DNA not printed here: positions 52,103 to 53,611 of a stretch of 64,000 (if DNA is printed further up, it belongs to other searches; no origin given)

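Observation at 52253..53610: HipA-like kinase with a reversed, overlapping gene order: the HTH partner is downstream and starts inside the kinase gene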

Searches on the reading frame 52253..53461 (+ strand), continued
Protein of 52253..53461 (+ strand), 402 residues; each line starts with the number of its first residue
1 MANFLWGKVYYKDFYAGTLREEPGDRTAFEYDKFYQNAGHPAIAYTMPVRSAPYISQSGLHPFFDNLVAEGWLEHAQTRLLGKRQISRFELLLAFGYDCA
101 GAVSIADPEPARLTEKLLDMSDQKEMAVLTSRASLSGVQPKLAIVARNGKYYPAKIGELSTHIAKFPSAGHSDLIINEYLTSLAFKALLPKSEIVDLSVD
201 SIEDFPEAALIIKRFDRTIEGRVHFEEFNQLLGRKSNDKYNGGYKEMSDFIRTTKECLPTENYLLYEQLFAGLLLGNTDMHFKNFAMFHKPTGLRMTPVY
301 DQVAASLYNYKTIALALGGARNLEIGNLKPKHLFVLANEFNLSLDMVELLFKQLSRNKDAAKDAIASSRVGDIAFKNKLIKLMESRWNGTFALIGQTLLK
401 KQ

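Call 69: get_annotated_region(hit=H45, flank=1300)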
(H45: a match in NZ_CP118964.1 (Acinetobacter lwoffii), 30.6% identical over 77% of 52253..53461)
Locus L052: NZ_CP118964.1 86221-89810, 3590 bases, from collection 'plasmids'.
description: Acinetobacter lwoffii strain DSM 2403 plasmid unnamed1, complete sequence
organism: Acinetobacter lwoffii (NCBI taxid 28090)
taxonomy: Bacteria; Pseudomonadota; Gammaproteobacteria; Moraxellales; Moraxellaceae; Acinetobacter; Acinetobacter lwoffii
host: -; source: Type strain bacterial culture; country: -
typing (MOB-suite, as given by PLSDB): mobilizable; replicon rep_cluster_1656; relaxase MOBP,MOBP,MOBP
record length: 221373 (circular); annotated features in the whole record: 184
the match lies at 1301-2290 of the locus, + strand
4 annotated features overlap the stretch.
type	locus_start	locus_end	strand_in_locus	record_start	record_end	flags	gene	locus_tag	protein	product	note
CDS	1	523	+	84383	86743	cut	-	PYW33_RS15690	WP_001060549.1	DEAD/DEAH box helicase family protein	-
CDS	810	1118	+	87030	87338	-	-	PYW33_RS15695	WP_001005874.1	helix-turn-helix transcriptional regulator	-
CDS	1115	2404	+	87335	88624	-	-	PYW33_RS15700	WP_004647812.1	type II toxin-antitoxin system HipA family toxin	-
CDS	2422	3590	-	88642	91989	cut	-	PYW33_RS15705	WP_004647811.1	DEAD/DEAH box helicase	-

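Call 70: predict_structure(alignment_id=A1)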
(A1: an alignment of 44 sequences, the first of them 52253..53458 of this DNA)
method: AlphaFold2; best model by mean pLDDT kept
length: 402 residues; sequences in the alignment: 44
mean_pLDDT: 74.4   pTM: 0.78
mean pLDDT of the five models: 74.4, 73.0, 71.3, 71.3, 56.4
residues with pLDDT >= 90: 127; 70-90: 131; 50-70: 67; < 50: 77
segments of 3 or more residues with pLDDT < 50: 1-5, 59-71, 79-120, 127-135, 311-314
pLDDT, mean of each block of 10 residues (from residue 1): 51 72 71 90 77 70 45 51 45 40 25 35 48 52 85 75 81 91 97 92 87 82 74 65 81 90 93 85 77 87 79 56 77 91 93 97 97 96 93 87 48
secondary structure, 60 per line:
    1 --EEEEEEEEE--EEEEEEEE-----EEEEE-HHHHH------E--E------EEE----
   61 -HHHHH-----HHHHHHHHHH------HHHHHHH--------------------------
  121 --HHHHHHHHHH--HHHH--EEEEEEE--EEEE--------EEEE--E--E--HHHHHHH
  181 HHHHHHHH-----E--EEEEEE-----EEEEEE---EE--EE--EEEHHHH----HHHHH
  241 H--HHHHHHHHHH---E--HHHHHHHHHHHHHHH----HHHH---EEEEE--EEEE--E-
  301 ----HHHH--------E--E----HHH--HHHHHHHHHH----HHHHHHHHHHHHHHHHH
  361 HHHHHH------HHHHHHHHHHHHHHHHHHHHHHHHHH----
elements in order: E3-11 E14-21 E27-31 H33-37 E54-56 H62-66 H72-81 H88-94 H123-132 H135-138 E141-147 E150-153 E162-165 H174-188 E197-202 E208-213 E225-227 H228-231 H236-241 H244-253 H260-274 H279-282 E286-290 E293-296 H305-308 H330-339 H344-366 H373-398

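Call 76: fold_search(model_id=the predicted structure, library=pdb)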
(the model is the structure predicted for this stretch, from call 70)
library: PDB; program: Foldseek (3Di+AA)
matches with E <= 10: 899; with E <= 0.001: 37
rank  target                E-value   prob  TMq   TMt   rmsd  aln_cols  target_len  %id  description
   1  4pu4_B                4.7e-16  1.00  0.61  0.59   9.2       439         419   23  Shewanella oneidensis MR-1 Toxin Antitoxin System HipA, HipB and its operator DNA complex (space group P21) (released 2014-08-06)
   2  4pu3_A                9.9e-16  1.00  0.61  0.58   9.2       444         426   23  Shewanella oneidensis MR-1 Toxin Antitoxin System HipA, HipB and its operator DNA complex (space group P212121) (released 2014-08-06)
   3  3tpe                  1.1e-15  1.00  0.65  0.63   9.1       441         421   21  The phipa p3121 structure (released 2012-10-03)
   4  2wiu_A                1.4e-15  1.00  0.65  0.62   9.8       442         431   22  Mercury-modified bacterial persistence regulator hipBA (released 2009-07-28)
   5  3dnv_A                2.9e-15  1.00  0.66  0.64   9.1       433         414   23  MDT Protein (released 2009-01-27)
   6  3tpv                  3.8e-15  1.00  0.65  0.63   8.6       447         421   21  Structure of pHipA bound to ADP (released 2012-10-03)
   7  3tpb                  4.0e-15  1.00  0.64  0.65   8.7       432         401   21  Structure of HipA(S150A) (released 2012-10-03)
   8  4pu5                  4.0e-15  1.00  0.64  0.59   8.7       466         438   21  Shewanella oneidensis Toxin Antitoxin System Toxin Protein HipA Bound with AMPPNP and Mg (released 2014-08-06)
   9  3dnu                  4.2e-15  1.00  0.66  0.65   8.5       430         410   21  structure of MDT protein (released 2009-01-27)
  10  3tpd                  4.4e-15  1.00  0.64  0.65   8.4       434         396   21  Structure of pHipA, monoclinic form (released 2012-10-03)
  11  2wiu_C                9.9e-15  1.00  0.66  0.66   8.2       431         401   22  Mercury-modified bacterial persistence regulator hipBA (released 2009-07-28)
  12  4pu4_A                1.2e-14  1.00  0.62  0.60   9.9       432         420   24  Shewanella oneidensis MR-1 Toxin Antitoxin System HipA, HipB and its operator DNA complex (space group P21) (released 2014-08-06)
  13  3tpt_A                1.7e-14  1.00  0.66  0.64   8.9       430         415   21  Structure of HipA(D309Q) bound to ADP (released 2012-10-03)
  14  3dnt_A                2.1e-14  1.00  0.65  0.63   8.7       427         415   21  structures of MDT proteins (released 2009-01-27)
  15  3dnt_B                4.0e-14  1.00  0.65  0.62   8.6       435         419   21  structures of MDT proteins (released 2009-01-27)
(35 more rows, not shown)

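Call 94: find_related_loci(query=A1, collection=viral_contigs, flank=4000)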
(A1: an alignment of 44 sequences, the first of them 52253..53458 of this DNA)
Query A1 (402 aa) in viral_contigs; peptide patterns used: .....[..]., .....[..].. (x = any residue, [..] = any of these).
16 stretches matched a pattern, but none encodes a relative of the query by tblastn (E <= 1e-3).

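Call 95: find_encoding_contigs(protein=P0006, flank=7000, max_places=1)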
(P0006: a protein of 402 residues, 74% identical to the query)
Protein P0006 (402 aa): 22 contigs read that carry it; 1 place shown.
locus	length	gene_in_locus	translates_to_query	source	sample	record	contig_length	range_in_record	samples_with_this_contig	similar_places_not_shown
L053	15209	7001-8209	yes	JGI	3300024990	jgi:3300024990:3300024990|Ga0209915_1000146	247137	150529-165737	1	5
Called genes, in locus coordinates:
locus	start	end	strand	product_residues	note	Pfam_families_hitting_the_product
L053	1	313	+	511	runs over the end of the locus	PF00497:SBP_bac_3, PF03458:Gly_transporter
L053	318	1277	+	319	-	PF12710:HAD (faint)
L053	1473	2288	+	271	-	PF00318:Ribosomal_S2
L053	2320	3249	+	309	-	PF25025:EF-Ts_N (weak), PF00889:EF_TS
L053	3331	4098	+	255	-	PF00696:AA_kinase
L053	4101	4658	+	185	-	PF01765:RRF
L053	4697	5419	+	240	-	PF01255:Prenyltransf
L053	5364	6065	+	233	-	PF01148:CTP_transf_1, PF01864:CarS-like (weak)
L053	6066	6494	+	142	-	PF19834:DUF6314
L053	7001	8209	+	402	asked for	PF13657:Couple_hipA, PF07804:HipA_C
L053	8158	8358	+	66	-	PF12844:HTH_19 (weak), PF01381:HTH_3, PF13443:HTH_26 (weak), PF13560:HTH_31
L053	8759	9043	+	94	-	PF00239:Resolvase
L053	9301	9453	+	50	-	-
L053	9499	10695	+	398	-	PF13621:Cupin_8 (faint), PF08007:JmjC_2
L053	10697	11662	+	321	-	PF00248:Aldo_ket_red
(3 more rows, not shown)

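Call 96: find_encoding_contigs(protein=P0030, flank=7000, max_places=1)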
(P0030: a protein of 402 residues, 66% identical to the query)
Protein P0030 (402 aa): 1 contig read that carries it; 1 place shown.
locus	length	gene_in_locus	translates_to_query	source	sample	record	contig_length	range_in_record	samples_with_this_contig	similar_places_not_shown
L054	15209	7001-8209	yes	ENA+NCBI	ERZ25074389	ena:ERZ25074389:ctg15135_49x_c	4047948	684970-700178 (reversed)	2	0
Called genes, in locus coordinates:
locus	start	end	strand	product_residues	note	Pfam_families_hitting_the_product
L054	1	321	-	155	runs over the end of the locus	PF02639:DUF188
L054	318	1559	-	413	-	PF00067:p450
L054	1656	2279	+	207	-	PF02798:GST_N, PF13409:GST_N_2, PF13417:GST_N_3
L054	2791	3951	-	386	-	PF07508:Recombinase (faint)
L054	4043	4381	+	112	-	PF01527:HTH_Tnp_1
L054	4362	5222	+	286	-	PF13276:HTH_21, PF00665:rve, PF13683:rve_3, PF13333:rve_2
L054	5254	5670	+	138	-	PF00520:Ion_trans, PF07885:Ion_trans_2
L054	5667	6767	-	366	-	PF18741:MTES_1575, PF11784:DUF3320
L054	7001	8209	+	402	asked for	PF13657:Couple_hipA, PF07804:HipA_C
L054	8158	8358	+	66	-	PF13560:HTH_31 (weak), PF01381:HTH_3, PF13443:HTH_26 (weak)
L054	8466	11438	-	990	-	PF13191:AAA_16 (weak), PF13401:AAA_22 (weak), PF00313:CSD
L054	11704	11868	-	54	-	-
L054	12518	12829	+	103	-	-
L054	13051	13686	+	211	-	PF04542:Sigma70_r2, PF08281:Sigma70_r4_2, PF04545:Sigma70_r4 (weak)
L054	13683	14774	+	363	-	PF16220:DUF4880, PF04773:FecR, PF16344:FecR_C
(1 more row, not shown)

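Call 97: find_encoding_contigs(protein=P0024, flank=7000, max_places=1)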
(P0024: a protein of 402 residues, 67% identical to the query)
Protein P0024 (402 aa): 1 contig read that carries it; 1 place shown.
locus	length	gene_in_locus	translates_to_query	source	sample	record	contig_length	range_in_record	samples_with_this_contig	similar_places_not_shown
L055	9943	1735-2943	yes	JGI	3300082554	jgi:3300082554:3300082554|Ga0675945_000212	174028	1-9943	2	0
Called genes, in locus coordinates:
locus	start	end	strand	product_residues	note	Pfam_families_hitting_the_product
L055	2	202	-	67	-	?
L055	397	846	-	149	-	-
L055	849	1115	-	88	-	-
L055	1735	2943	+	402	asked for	PF13657:Couple_hipA, PF07804:HipA_C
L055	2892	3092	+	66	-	PF13560:HTH_31, PF01381:HTH_3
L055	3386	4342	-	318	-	-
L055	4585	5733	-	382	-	PF00091:Tubulin, PF12327:FtsZ_C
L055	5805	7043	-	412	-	PF11104:PilM_2 (faint), PF14450:FtsA, PF02491:SHS2_FTSA, PF06723:MreB_Mbl, PF06277:EutA (weak), PF14450:FtsA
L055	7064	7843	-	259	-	PF08478:POTRA_1, PF03799:FtsQ_DivIB_C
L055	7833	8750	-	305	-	PF01820:Dala_Dala_lig_N, PF02655:ATP-grasp_3 (faint), PF02786:CPSase_L_D2 (weak), PF08443:RimK (faint), PF02222:ATP-grasp (weak), PF07478:Dala_Dala_lig_C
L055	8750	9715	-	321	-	PF01565:FAD_binding_4, PF02873:MurB_C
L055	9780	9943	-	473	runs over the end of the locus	PF01225:Mur_ligase, PF08245:Mur_ligase_M, PF02875:Mur_ligase_C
